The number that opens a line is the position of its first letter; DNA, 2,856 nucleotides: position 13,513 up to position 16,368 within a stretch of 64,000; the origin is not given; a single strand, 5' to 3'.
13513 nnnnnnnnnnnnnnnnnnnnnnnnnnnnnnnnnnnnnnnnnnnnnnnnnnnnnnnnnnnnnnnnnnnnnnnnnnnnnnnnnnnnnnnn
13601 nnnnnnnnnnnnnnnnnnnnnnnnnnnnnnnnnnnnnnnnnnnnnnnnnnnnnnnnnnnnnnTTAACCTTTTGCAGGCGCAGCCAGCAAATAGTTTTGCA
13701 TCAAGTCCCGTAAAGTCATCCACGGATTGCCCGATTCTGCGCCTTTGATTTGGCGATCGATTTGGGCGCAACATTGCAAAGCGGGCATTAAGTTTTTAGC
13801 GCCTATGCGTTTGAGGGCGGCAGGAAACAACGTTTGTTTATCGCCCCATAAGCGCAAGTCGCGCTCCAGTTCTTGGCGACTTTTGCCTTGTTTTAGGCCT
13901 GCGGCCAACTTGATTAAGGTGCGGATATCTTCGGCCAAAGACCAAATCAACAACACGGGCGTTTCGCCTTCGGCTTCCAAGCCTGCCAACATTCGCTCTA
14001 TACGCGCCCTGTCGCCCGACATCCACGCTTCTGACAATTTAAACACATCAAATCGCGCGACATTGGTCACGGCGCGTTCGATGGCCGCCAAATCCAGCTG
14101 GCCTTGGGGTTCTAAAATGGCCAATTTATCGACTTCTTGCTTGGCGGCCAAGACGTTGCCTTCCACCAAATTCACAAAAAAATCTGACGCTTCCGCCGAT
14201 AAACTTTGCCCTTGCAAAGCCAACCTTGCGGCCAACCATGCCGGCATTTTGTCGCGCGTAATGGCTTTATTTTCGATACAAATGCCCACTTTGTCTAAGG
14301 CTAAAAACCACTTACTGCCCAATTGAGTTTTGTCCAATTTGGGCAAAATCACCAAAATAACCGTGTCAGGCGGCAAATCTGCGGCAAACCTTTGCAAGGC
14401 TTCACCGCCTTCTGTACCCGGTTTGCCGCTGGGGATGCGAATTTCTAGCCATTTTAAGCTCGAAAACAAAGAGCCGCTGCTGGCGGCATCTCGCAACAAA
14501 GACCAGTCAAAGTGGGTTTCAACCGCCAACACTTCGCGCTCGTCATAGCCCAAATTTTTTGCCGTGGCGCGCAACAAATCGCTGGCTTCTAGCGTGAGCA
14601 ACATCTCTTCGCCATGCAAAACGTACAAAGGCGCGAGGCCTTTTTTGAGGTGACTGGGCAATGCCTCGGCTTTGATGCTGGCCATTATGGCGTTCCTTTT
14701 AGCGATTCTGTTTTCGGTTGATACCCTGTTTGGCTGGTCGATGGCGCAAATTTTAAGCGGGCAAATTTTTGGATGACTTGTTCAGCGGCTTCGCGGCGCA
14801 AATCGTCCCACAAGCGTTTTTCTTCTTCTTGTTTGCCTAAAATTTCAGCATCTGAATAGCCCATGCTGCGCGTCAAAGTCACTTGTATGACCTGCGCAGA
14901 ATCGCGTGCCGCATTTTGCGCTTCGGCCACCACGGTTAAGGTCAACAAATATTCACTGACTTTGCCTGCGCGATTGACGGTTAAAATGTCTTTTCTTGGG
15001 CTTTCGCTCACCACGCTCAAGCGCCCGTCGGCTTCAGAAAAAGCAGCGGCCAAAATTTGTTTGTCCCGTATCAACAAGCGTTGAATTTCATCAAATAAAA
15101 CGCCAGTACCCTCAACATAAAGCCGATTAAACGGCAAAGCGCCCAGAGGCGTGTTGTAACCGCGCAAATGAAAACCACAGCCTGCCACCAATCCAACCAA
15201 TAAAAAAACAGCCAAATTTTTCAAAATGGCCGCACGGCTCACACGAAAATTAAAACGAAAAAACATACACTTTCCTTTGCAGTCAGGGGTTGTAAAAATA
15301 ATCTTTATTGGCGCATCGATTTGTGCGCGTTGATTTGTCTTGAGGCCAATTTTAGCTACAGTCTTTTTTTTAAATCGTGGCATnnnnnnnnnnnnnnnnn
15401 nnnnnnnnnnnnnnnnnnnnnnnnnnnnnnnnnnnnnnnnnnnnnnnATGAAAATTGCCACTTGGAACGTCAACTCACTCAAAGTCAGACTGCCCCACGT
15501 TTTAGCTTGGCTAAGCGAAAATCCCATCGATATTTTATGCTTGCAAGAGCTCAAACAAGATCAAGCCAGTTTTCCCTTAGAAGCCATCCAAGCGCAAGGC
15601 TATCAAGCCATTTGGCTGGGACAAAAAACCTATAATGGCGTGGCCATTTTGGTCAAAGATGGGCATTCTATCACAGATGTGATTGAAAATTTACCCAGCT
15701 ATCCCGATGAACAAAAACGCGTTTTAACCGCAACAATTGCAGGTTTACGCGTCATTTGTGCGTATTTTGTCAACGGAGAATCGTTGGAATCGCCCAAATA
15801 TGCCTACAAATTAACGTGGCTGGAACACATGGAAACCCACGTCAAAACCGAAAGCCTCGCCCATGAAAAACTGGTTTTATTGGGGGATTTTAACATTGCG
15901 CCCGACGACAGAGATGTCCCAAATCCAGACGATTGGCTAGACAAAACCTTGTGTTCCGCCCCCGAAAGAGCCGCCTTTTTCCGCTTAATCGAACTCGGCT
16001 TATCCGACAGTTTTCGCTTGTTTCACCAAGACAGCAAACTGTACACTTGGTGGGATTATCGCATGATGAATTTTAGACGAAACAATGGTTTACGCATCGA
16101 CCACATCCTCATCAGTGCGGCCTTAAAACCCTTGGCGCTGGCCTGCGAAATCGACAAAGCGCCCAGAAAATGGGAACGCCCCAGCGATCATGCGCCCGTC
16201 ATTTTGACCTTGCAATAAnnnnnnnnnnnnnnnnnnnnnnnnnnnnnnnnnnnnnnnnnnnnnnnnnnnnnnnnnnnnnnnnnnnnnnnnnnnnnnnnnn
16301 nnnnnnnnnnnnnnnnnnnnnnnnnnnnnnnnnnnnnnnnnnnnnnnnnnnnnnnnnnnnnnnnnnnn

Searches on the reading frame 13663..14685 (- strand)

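Call 64: search_protein_families(library=pfam, proteins=[window:13663-14685:-], max_evalue=0.00001)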
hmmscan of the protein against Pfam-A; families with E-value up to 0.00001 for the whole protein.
window:13663-14685:- (340 aa): 2 families
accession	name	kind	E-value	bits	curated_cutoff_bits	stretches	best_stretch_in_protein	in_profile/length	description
PF06144.19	DNA_pol3_delta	-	6.4e-08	33.1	21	1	21-137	1-121/124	DNA polymerase III, delta subunit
PF21694.2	DNA_pol3_delta_C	-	7.1e-08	32.9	27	1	213-315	3-105/121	DNA polymerase III delta subunit, C-terminal domain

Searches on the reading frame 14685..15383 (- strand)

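Call 64: search_protein_families(library=pfam, proteins=[window:14685-15383:-], max_evalue=0.00001)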
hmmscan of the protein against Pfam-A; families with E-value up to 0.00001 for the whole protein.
window:14685-15383:- (232 aa): 1 family
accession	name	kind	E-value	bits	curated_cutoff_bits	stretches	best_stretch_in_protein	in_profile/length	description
PF04390.17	LptE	-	4e-11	44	23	1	96-206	20-117/118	Lipopolysaccharide-assembly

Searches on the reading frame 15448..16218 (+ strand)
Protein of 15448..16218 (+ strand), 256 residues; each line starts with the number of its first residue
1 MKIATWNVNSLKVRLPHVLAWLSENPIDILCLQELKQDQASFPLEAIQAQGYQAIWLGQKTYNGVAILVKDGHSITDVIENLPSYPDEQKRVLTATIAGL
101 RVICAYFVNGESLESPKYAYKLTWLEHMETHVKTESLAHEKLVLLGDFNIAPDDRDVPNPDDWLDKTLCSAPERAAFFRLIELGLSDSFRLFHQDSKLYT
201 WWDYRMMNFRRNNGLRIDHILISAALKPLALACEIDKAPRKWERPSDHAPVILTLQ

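Call 65: search_protein_families(library=pfam, proteins=[window:15448-16218:+], max_evalue=0.00001)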
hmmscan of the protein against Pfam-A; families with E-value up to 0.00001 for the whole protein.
window:15448-16218:+ (256 aa): 1 family
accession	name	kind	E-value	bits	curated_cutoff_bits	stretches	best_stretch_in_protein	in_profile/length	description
PF03372.29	Exo_endo_phos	-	1.4e-27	97.3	24.5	1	4-248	1-225/225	Endonuclease/Exonuclease/phosphatase family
